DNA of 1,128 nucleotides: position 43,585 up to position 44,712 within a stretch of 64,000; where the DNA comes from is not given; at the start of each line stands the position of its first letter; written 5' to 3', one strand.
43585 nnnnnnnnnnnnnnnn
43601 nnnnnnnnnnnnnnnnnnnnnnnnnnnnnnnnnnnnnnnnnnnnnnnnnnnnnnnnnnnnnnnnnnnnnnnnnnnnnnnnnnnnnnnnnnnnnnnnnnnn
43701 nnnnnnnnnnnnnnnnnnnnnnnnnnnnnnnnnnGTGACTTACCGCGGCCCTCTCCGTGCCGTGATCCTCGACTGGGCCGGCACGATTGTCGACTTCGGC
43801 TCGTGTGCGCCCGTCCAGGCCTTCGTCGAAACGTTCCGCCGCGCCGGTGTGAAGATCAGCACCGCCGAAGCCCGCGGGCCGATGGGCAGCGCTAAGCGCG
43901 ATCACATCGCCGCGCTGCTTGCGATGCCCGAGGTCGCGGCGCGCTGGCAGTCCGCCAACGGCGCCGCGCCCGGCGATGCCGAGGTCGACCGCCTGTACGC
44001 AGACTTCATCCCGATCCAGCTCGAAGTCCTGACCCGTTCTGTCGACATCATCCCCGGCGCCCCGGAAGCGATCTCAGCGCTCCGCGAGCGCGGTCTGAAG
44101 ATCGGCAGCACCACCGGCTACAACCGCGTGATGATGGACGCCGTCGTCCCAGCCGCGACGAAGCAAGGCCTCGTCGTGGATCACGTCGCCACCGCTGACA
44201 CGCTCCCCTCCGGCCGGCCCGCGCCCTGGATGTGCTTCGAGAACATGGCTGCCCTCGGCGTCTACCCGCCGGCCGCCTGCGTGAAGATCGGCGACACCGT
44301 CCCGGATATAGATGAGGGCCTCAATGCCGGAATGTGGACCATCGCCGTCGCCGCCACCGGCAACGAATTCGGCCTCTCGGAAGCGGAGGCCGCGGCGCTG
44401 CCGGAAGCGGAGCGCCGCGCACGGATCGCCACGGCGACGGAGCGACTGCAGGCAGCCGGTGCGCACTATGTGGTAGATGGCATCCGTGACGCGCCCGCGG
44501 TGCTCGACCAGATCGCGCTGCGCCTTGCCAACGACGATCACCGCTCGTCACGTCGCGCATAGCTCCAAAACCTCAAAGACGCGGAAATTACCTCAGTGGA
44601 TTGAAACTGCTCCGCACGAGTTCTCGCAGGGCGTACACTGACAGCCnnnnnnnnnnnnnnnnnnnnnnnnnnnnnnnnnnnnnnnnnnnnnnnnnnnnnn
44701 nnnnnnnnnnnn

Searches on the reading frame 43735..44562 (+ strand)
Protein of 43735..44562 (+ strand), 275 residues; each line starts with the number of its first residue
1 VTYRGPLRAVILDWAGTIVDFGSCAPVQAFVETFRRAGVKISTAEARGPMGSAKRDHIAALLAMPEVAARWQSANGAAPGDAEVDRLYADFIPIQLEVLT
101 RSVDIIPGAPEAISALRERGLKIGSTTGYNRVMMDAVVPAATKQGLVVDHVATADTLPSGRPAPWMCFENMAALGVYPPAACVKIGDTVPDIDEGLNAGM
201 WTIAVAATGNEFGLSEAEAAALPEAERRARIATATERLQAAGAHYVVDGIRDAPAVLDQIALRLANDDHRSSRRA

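Call 6: search_protein_families(library=pfam, proteins=[window:43735-44562:+], max_evalue=0.1)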
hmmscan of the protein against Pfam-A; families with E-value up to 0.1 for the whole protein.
window:43735-44562:+ (275 aa): 5 families
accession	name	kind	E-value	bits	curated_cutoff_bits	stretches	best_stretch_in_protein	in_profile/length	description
PF00702.32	Hydrolase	-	1.2e-16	62.1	26.4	1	8-199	2-191/191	haloacid dehalogenase-like hydrolase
PF13419.12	HAD_2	-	6.3e-10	39.9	23.8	1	11-205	2-178/178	Haloacid dehalogenase-like hydrolase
PF13242.12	Hydrolase_like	-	2e-05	24.8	22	1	160-209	3-51/75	HAD-hyrolase-like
PF13344.12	Hydrolase_6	-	0.0092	16.4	27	1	98-127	8-37/101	Haloacid dehalogenase-like hydrolase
PF03429.18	MSP1b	-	0.053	12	25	1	182-261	445-527/769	Major surface protein 1B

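Call 73: search_protein_families(library=ncbifam, proteins=[window:43735-44562:+], max_evalue=0.001)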
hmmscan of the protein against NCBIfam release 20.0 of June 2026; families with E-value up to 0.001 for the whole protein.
window:43735-44562:+ (275 aa): 16 families
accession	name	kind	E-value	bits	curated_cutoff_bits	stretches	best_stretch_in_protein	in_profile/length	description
TIGR01422.2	phosphonatase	equivalog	1.2e-104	349.1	220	1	8-257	2-251/251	phosphonoacetaldehyde hydrolase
TIGR03351.1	PhnX-like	hypoth_equivalog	6.1e-28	98.3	218.9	1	10-210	4-194/220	phosphonatase-like hydrolase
NF053741.1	noncata_PA2803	equivalog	3.6e-19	69.5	240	1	9-264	2-185/191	HAD superfamily inactivated hydrolase PcrP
NF008087.0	PRK10826.1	equivalog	1.4e-10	41.2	191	1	3-208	3-194/222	hexitol phosphatase HxpB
TIGR01454.1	AHBA_synth_RP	hypoth_equivalog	6.8e-10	38.9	246.65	1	99-207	70-177/205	AHBA synthesis associated protein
TIGR01509.1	HAD-SF-IA-v3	subfamily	7.1e-09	36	29.4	1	143-205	93-154/154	HAD-IA family hydrolase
TIGR02253.1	CTE7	subfamily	6.9e-08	32.5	169.75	1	79-210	75-199/221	TIGR02253 family HAD-type hydrolase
TIGR02009.1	PGMB-YQAB-SF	subfamily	1.4e-07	31.9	153.35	1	8-205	2-186/186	beta-phosphoglucomutase family hydrolase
TIGR01549.1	HAD-SF-IA-v1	subfamily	1.8e-06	28.4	23.3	0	148-199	100-149/149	HAD-IA family hydrolase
TIGR01449.2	PGP_bact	equivalog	2.1e-06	27.4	180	1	74-210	55-188/213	phosphoglycolate phosphatase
TIGR01990.1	bPGM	equivalog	6.2e-06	26.3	189.4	1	8-205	2-186/187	beta-phosphoglucomutase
NF009695.0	PRK13222.1-2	equivalog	1.4e-05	24.7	225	1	79-206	69-194/226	phosphoglycolate phosphatase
NF053653.1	InDiPhoBT2121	equivalog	2.1e-05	24.2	245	1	8-207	2-188/216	inorganic diphosphatase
NF009804.0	PRK13288.1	equivalog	4.1e-05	23.2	218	1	103-208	81-184/215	pyrophosphatase PpaX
NF008610.0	PRK11587.1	equivalog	0.00022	20.6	282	1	101-214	80-190/219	sugar phosphatase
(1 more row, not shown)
